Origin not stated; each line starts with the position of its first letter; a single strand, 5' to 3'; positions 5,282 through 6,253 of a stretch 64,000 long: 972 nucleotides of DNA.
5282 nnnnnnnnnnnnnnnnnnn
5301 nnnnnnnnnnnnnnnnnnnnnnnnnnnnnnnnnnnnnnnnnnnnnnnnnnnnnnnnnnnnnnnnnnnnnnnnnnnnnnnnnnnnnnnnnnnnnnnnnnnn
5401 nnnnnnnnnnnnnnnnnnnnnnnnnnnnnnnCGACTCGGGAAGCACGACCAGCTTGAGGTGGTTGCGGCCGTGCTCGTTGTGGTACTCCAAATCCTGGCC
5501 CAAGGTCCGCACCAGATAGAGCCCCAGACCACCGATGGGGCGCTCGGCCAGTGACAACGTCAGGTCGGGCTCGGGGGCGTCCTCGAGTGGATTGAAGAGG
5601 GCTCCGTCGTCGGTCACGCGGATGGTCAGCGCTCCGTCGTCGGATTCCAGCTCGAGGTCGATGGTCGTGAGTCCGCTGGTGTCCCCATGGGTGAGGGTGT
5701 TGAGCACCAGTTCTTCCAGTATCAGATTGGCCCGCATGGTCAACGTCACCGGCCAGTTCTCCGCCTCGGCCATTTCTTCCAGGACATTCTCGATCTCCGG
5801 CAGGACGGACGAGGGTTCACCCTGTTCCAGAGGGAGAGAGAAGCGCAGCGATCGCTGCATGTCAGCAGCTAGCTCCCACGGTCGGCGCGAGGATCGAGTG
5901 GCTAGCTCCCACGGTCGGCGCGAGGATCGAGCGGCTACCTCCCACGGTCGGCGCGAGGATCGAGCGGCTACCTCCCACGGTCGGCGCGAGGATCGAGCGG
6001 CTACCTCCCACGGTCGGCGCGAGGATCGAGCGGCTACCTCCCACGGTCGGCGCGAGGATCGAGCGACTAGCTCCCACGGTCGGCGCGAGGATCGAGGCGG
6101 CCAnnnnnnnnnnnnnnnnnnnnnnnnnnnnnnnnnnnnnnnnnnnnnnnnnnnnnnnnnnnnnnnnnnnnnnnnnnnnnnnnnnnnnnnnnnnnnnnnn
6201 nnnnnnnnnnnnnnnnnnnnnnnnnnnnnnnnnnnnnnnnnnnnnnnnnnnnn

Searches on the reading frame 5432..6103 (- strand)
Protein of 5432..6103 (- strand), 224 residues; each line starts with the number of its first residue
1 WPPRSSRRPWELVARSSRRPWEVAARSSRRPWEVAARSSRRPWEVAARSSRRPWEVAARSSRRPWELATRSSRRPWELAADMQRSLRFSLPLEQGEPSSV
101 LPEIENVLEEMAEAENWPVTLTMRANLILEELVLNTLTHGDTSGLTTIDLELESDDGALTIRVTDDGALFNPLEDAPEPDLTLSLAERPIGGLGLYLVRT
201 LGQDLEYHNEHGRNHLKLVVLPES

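Call 49: search_protein_families(library=pfam, proteins=[window:5432-6103:-], max_evalue=0.001)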
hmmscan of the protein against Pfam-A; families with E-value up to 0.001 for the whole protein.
window:5432-6103:- (224 aa): 2 families
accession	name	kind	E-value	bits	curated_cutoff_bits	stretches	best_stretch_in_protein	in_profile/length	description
PF13581.12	HATPase_c_2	-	1.2e-19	71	27.4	1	101-219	8-126/127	Histidine kinase-like ATPase domain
PF02518.31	HATPase_c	-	1.3e-05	26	26.4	1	124-211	5-97/111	Histidine kinase-, DNA gyrase B-, and HSP90-like ATPase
